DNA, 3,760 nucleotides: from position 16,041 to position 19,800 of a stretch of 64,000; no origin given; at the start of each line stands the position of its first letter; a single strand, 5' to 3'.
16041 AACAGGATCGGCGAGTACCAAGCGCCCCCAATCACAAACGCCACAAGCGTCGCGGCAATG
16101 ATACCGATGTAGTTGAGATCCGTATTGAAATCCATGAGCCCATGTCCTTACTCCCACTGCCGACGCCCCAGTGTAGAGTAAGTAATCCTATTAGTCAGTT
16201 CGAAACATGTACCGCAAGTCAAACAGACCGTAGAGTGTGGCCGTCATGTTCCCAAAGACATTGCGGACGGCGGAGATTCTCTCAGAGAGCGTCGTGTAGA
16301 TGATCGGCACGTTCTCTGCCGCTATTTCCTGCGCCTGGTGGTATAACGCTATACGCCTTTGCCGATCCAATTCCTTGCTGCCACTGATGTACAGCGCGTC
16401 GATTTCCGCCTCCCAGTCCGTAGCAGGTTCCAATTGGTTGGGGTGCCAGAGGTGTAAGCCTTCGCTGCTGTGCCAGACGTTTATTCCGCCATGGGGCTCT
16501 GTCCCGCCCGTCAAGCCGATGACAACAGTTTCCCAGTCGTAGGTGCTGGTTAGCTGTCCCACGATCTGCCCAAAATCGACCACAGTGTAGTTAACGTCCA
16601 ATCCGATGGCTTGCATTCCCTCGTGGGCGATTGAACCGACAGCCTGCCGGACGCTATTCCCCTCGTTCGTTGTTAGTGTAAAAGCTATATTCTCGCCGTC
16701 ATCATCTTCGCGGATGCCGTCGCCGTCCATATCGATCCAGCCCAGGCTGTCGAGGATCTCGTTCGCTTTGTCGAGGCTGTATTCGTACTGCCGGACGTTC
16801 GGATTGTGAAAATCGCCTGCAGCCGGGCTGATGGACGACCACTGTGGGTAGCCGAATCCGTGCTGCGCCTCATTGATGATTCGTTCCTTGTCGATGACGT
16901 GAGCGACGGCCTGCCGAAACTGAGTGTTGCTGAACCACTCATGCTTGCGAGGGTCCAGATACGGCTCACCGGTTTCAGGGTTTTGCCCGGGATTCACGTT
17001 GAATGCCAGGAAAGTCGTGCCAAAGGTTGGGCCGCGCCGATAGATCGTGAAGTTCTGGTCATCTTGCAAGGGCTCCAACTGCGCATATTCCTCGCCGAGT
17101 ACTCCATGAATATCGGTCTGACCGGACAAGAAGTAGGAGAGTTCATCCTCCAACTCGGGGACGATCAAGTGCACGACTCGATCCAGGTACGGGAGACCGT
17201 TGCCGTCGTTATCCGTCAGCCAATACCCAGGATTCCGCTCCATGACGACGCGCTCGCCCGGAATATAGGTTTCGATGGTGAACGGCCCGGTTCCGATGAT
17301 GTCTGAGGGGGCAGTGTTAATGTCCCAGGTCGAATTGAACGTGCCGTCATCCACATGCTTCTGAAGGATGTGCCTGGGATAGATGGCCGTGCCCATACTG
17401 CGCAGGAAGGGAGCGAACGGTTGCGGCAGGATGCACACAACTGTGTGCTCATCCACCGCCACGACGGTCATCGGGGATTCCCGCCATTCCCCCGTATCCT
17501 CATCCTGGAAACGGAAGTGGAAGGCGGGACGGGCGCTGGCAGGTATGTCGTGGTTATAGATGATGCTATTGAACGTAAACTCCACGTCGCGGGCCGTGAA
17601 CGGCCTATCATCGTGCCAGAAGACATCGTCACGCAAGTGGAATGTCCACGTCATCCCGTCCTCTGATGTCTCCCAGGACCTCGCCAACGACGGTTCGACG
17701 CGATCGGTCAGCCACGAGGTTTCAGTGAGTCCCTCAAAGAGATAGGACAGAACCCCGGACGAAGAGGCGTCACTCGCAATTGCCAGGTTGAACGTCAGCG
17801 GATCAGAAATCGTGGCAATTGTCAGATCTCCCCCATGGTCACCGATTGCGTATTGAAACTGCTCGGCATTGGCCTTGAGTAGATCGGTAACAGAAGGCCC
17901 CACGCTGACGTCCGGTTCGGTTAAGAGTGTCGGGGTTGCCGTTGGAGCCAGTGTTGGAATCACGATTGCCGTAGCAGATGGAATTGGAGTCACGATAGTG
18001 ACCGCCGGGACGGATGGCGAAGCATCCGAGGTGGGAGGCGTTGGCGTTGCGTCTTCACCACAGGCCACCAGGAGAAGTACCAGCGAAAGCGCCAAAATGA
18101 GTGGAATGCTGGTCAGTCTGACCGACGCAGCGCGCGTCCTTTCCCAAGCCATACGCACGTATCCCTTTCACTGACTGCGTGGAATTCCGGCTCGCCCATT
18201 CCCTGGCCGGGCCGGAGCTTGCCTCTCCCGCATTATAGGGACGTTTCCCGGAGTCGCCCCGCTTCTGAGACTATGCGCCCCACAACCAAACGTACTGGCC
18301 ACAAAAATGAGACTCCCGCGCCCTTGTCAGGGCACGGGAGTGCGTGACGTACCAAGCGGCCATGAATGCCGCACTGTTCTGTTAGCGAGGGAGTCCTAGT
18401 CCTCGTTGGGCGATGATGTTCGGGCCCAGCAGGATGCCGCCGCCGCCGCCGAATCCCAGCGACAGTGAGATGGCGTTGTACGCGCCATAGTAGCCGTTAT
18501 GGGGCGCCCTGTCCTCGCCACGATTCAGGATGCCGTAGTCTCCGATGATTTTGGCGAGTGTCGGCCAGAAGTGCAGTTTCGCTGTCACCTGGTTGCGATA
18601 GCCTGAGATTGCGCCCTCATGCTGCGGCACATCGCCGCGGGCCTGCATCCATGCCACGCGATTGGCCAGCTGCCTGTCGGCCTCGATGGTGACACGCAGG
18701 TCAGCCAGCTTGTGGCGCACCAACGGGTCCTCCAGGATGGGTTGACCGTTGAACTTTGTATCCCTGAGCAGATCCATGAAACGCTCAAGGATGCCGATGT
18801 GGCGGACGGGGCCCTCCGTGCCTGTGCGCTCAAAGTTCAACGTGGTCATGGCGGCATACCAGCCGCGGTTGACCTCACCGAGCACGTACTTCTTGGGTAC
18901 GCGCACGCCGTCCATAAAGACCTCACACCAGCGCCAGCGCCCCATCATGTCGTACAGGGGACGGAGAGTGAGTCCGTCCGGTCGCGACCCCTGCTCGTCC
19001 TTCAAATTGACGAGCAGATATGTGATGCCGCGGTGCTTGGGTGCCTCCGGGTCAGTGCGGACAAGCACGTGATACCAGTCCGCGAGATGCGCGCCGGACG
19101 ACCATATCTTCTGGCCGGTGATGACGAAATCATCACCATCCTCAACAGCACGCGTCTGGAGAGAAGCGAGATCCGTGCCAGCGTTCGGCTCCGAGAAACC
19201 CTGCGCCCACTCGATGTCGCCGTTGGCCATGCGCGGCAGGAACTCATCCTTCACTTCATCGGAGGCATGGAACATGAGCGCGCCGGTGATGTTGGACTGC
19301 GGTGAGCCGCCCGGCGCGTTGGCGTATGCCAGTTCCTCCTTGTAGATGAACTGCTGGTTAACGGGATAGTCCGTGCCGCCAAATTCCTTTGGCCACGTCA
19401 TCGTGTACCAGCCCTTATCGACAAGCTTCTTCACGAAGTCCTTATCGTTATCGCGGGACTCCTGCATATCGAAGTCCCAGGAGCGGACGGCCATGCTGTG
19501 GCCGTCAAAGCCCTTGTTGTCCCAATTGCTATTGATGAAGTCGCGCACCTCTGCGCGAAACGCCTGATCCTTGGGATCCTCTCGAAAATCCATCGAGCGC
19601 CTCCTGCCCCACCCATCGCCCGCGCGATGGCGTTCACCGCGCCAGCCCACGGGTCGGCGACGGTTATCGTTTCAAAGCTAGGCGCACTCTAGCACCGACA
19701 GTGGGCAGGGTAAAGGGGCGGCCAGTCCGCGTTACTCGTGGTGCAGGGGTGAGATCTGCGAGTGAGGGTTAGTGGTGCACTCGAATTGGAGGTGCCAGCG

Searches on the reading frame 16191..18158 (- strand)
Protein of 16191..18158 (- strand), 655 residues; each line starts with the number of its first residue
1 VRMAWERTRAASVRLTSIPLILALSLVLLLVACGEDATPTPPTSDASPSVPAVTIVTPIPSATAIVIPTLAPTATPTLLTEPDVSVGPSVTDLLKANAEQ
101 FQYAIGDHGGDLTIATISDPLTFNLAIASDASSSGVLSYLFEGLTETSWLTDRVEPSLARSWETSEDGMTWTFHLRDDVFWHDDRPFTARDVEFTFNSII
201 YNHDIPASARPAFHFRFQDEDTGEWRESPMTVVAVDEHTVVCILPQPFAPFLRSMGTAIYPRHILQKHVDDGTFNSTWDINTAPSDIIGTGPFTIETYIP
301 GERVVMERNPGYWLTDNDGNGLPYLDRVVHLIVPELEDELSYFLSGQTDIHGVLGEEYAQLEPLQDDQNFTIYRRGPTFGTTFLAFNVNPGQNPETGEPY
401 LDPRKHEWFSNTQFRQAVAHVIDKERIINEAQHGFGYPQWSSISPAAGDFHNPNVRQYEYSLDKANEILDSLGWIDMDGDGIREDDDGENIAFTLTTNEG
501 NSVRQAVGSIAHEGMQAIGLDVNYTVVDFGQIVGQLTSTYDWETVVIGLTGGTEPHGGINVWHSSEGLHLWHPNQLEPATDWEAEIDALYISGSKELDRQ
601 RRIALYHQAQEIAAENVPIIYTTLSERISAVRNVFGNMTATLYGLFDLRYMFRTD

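Call 72: search_protein_families(library=pfam, proteins=[window:16191-18158:-], max_evalue=0.00001)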
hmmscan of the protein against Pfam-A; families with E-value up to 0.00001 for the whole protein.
window:16191-18158:- (655 aa): 1 family
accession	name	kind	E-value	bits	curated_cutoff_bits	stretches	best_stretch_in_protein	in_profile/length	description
PF00496.27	SBP_bac_5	-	2.8e-78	264.1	32.4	1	154-552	2-349/368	Bacterial extracellular solute-binding proteins, family 5 Middle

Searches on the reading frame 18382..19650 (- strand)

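Call 72: search_protein_families(library=pfam, proteins=[window:18382-19650:-], max_evalue=0.00001)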
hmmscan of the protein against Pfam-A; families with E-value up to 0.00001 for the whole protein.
window:18382-19650:- (422 aa): 3 families
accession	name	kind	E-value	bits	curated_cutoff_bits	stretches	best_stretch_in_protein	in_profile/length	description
PF02770.24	Acyl-CoA_dh_M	-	1.3e-18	67.4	33.3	1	149-248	1-96/97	Acyl-CoA dehydrogenase, middle domain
PF00441.29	Acyl-CoA_dh_1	-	5.4e-15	56.3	22.4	1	261-374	1-115/150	Acyl-CoA dehydrogenase, C-terminal domain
PF02771.21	Acyl-CoA_dh_N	-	4.2e-14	53.3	22.9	1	27-145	3-113/113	Acyl-CoA dehydrogenase, N-terminal domain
